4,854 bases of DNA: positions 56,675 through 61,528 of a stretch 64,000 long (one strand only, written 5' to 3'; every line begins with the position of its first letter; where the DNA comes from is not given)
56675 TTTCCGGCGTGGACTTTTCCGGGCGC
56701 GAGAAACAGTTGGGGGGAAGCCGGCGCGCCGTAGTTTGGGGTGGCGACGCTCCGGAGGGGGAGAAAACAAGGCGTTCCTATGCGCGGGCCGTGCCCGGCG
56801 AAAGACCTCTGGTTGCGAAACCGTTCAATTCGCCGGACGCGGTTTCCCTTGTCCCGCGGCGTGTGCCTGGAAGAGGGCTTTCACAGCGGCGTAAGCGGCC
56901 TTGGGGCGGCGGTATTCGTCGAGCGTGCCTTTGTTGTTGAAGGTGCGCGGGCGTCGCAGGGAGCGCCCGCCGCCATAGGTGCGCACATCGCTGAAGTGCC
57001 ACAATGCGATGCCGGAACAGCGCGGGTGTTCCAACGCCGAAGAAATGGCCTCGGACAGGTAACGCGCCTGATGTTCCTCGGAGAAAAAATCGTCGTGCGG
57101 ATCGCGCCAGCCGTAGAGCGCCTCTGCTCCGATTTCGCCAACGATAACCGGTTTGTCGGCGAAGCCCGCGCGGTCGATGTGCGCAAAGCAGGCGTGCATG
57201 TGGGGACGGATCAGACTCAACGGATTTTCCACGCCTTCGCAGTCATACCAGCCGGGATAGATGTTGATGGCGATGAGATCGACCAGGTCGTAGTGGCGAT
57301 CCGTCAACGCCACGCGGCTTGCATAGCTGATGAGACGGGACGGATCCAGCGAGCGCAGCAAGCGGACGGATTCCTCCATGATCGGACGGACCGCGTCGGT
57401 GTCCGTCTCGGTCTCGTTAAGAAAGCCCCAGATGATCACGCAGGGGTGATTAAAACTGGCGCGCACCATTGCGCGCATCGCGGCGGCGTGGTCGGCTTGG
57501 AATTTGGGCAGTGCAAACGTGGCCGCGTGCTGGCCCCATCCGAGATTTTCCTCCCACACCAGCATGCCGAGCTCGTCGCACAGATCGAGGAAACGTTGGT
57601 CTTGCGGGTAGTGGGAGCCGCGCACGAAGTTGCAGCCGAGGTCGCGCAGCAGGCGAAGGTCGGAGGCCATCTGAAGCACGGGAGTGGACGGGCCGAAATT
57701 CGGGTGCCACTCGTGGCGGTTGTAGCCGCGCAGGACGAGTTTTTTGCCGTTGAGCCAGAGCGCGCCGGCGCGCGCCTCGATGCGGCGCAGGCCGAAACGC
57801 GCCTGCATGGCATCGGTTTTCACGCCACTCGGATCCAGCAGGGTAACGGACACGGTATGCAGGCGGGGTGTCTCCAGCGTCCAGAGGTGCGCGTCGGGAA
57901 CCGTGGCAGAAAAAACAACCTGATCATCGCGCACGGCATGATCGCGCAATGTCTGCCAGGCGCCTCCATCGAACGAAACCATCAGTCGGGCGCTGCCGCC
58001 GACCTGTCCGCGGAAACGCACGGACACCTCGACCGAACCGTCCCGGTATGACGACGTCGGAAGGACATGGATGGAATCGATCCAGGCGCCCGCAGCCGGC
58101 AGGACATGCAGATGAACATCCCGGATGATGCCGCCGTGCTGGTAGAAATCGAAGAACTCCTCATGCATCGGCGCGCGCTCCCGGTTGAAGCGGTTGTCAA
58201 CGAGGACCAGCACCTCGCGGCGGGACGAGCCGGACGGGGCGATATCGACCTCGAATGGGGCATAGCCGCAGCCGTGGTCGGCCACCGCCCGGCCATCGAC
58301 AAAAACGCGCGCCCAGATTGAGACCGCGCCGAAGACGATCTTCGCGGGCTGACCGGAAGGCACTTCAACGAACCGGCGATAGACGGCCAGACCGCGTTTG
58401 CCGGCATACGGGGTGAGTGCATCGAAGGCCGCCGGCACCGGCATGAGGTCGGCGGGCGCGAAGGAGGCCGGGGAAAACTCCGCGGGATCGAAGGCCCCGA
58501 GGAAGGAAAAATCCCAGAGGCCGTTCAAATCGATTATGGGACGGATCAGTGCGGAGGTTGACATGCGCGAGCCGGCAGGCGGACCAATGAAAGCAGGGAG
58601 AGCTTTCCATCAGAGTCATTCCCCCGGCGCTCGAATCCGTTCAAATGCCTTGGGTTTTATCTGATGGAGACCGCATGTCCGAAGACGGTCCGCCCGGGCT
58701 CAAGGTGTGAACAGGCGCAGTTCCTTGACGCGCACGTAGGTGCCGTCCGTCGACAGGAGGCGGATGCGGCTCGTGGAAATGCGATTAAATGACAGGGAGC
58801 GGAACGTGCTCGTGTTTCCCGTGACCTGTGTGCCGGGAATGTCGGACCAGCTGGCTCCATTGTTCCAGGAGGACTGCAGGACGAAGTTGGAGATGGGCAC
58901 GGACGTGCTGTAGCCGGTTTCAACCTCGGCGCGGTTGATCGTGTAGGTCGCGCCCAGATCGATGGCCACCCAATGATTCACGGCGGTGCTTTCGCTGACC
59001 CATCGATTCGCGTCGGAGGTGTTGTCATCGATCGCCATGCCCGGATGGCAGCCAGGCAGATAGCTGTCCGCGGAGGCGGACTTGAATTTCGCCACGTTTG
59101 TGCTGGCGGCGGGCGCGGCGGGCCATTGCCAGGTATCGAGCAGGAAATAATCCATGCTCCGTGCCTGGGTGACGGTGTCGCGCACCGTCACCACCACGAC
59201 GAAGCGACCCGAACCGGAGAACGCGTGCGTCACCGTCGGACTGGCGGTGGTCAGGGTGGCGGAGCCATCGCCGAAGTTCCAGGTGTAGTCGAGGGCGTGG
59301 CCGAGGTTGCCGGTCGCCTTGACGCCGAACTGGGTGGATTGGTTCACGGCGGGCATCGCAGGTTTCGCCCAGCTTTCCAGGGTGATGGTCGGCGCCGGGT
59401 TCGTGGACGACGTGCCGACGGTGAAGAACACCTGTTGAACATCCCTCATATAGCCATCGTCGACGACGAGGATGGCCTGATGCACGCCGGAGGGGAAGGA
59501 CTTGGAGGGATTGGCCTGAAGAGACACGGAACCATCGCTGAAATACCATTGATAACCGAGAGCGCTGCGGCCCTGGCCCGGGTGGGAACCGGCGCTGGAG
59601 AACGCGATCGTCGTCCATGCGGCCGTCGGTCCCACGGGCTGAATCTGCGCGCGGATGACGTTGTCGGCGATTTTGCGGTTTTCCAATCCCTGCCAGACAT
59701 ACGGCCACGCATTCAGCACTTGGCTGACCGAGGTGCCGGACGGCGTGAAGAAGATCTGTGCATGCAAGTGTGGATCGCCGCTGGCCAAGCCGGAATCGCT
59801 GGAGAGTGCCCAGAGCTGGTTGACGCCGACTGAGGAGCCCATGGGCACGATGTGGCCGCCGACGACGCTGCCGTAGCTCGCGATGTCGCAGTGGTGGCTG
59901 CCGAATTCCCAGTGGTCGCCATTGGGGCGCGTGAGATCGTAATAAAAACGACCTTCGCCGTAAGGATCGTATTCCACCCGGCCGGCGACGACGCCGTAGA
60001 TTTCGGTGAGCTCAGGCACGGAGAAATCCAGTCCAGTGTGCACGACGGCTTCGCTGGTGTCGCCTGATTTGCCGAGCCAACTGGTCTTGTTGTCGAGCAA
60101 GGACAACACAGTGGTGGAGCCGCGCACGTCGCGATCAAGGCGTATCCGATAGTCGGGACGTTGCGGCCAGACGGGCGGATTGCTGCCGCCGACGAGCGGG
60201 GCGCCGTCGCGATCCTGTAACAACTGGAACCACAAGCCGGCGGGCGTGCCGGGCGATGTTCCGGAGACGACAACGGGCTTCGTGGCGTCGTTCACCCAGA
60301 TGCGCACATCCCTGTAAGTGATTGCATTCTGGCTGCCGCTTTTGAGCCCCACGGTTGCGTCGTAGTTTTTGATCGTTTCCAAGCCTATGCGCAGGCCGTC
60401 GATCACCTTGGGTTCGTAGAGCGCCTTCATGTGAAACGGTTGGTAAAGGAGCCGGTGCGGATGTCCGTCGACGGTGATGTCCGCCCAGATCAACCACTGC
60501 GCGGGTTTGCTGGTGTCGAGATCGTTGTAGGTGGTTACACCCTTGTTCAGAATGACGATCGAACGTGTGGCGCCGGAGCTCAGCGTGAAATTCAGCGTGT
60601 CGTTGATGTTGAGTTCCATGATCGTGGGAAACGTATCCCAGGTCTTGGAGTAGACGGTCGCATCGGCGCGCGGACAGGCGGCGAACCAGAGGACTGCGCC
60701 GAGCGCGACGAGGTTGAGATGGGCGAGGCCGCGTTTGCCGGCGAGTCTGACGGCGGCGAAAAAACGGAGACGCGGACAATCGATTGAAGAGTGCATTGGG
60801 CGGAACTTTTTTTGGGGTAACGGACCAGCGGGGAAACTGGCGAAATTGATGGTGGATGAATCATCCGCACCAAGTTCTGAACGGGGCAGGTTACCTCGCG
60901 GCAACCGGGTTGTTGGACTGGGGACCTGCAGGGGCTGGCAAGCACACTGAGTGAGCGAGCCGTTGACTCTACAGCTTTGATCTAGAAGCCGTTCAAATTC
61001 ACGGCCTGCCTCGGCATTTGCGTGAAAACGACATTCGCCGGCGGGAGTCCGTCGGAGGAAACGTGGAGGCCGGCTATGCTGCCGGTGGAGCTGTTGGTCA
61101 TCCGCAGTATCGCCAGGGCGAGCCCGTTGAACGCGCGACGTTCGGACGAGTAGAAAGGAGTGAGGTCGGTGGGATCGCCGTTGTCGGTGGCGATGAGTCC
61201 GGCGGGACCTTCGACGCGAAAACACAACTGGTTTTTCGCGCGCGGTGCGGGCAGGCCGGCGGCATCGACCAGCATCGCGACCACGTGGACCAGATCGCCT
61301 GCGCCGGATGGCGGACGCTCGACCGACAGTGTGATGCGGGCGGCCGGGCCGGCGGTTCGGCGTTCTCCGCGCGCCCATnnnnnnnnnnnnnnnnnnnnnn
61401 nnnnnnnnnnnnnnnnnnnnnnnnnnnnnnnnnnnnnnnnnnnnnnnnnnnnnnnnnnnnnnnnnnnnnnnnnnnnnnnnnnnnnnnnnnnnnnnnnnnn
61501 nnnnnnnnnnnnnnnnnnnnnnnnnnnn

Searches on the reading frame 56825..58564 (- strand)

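Call 7: search_protein_families(library=pfam, proteins=[window:56825-58564:-], max_evalue=0.001)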
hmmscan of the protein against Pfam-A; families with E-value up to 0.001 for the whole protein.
window:56825-58564:- (579 aa): 3 families
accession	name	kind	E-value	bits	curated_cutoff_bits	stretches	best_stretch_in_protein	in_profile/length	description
PF02836.23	Glyco_hydro_2_C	-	1.4e-40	139.8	21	1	263-566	2-298/302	Glycosyl hydrolases family 2, TIM barrel domain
PF02837.24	Glyco_hydro_2_N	-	1.1e-08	35.7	28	1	56-156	63-169/169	Glycosyl hydrolases family 2, sugar binding domain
PF00703.27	Glyco_hydro_2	-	8e-08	33.5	23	1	162-260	3-109/109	Glycosyl hydrolases family 2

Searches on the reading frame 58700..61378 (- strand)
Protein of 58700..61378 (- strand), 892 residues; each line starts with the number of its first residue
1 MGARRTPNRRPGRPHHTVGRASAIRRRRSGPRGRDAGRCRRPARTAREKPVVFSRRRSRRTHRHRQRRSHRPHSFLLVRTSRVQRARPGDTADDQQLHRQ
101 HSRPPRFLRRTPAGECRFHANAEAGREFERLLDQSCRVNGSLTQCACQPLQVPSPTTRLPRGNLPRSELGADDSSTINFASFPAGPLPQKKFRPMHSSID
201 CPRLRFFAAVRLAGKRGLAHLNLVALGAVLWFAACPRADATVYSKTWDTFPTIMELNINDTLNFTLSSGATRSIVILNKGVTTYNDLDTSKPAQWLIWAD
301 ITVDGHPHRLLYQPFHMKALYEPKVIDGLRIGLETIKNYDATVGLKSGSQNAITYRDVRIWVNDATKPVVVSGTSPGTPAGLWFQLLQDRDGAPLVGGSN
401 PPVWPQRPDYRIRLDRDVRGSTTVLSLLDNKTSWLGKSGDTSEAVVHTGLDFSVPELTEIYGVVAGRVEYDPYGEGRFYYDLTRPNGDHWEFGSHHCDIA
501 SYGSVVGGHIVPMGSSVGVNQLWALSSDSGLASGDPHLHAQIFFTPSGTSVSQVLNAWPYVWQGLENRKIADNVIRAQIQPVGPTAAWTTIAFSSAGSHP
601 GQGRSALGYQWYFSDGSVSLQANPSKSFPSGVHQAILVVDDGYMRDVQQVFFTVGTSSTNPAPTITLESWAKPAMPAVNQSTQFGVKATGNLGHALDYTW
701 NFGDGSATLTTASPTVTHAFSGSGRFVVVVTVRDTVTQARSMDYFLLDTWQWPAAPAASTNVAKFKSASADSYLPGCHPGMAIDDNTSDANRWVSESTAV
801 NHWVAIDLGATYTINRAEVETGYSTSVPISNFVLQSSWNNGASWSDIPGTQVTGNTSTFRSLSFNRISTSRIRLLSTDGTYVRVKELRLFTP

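Call 7: search_protein_families(library=pfam, proteins=[window:58700-61378:-], max_evalue=0.001)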
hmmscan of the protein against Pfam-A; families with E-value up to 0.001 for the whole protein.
window:58700-61378:- (892 aa): 4 families
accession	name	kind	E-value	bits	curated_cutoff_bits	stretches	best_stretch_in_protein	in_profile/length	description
PF18911.6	PKD_4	-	1e-16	61.2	27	2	673-735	11-71/85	PKD domain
PF00801.26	PKD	-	5.4e-12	46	23.5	1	668-738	3-71/80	PKD domain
PF00754.31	F5_F8_type_C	-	4.2e-11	43.5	28.2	1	773-878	12-114/127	F5/8 type C domain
PF22633.2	F5_F8_type_C_2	-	3.7e-10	40.7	27.8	1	782-874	2-91/91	NedA-like, galactose-binding domain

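Call 85: find_encoding_contigs(protein=window:58700-61378:-, flank=10000, max_places=1)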
Protein window:58700-61378:- (892 aa): no gene with exactly this product is on record in the collection.
